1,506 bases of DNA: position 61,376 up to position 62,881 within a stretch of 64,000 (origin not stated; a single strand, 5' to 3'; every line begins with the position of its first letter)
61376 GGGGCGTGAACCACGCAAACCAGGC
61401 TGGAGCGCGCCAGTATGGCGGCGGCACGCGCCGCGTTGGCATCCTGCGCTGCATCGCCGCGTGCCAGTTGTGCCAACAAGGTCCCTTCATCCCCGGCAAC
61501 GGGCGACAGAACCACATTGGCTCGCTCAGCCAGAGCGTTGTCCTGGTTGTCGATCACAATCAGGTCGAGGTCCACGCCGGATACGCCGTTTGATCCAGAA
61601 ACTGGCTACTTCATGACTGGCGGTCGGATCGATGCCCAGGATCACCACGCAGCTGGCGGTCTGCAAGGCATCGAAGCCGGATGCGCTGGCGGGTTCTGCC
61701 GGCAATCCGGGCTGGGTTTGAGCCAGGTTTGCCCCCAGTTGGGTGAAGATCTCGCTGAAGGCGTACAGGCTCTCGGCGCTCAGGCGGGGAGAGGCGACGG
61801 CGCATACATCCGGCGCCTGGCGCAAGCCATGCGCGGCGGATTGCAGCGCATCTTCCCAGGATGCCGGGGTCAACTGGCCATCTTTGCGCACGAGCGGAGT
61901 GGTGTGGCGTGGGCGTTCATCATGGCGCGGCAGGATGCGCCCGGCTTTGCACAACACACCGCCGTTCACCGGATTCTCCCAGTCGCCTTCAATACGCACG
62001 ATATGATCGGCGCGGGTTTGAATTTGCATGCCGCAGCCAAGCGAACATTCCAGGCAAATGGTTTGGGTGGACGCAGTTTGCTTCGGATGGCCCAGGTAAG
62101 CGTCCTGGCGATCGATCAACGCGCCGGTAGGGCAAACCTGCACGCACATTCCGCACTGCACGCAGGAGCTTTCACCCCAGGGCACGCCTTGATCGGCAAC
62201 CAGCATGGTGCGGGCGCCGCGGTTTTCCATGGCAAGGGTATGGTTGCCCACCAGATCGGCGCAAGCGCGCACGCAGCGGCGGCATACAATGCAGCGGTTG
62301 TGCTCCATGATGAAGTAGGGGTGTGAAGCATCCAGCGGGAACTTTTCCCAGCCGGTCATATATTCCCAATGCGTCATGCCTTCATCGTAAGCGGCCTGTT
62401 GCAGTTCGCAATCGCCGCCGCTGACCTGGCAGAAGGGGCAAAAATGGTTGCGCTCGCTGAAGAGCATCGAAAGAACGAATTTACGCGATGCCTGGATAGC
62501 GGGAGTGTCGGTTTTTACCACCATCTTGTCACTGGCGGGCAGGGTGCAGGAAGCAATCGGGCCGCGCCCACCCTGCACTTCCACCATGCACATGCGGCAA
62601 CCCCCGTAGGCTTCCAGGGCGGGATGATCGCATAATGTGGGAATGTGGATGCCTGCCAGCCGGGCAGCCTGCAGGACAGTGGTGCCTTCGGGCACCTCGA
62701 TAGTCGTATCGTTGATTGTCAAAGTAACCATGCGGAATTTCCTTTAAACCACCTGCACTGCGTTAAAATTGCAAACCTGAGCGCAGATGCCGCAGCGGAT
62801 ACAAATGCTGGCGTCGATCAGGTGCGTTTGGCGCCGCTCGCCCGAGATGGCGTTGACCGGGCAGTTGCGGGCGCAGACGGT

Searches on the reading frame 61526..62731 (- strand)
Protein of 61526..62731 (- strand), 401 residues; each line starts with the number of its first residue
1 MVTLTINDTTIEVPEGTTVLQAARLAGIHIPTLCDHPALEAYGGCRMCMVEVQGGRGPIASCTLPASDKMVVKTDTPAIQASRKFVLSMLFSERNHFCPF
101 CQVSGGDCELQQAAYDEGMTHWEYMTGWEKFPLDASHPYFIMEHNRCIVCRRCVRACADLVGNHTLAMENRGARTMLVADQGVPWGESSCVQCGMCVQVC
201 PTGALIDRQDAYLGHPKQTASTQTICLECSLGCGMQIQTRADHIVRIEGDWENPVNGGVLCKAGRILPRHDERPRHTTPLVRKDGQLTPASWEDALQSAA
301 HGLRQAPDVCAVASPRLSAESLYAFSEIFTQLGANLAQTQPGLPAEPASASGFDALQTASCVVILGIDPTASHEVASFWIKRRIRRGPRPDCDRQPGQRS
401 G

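Call 52: search_protein_families(library=pfam, proteins=[window:61526-62731:-], max_evalue=0.001)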
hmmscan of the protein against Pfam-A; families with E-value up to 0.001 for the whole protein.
window:61526-62731:- (401 aa): 15 families
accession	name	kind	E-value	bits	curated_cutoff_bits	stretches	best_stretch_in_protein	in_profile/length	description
PF13510.11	Fer2_4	-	7.7e-21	74.4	22.8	1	1-76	3-81/82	2Fe-2S iron-sulfur cluster binding domain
PF04879.21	Molybdop_Fe4S4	-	2.6e-13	50.2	22.7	1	221-267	3-49/55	Molybdopterin oxidoreductase Fe4S4 domain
PF00111.32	Fer2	-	1.6e-10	41.2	21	1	7-57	4-52/77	2Fe-2S iron-sulfur cluster binding domain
PF10588.14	NADH-G_4Fe-4S_3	-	3.1e-10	39.9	27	1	83-121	1-38/40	NADH-ubiquinone oxidoreductase-G iron-sulfur binding region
PF00384.28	Molybdopterin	-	6e-09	35.8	24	1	275-385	1-134/353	Molybdopterin oxidoreductase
PF12838.12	Fer4_7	-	9e-09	36.1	27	1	146-204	1-52/52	4Fe-4S dicluster domain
PF13187.11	Fer4_9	-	2.4e-08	34.3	27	1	146-204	1-51/52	4Fe-4S dicluster domain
PF00037.32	Fer4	-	3.6e-07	30.2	21.1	1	185-205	3-23/24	4Fe-4S binding domain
PF22117.2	Fer4_Nqo3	-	4.3e-07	30.5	27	1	141-205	5-66/67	NADH-quinone oxidoreductase subunit 3, ferredoxin-like domain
PF12837.12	Fer4_6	-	4.7e-07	29.9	25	1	187-205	6-24/24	4Fe-4S binding domain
PF13237.11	Fer4_10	-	8.3e-07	29.3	25.5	1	143-201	5-53/53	4Fe-4S dicluster domain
PF14697.11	Fer4_21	-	5.7e-06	26.8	35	1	143-203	4-54/59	4Fe-4S dicluster domain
PF13183.11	Fer4_8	-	2.5e-05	25.1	27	1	144-203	2-67/68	4Fe-4S dicluster domain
PF12797.12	Fer4_2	-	0.00068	19.9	24.5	0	187-202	7-22/22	4Fe-4S binding domain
PF13484.11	Fer4_16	-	0.00073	20.7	30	0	190-212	2-22/66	4Fe-4S double cluster binding domain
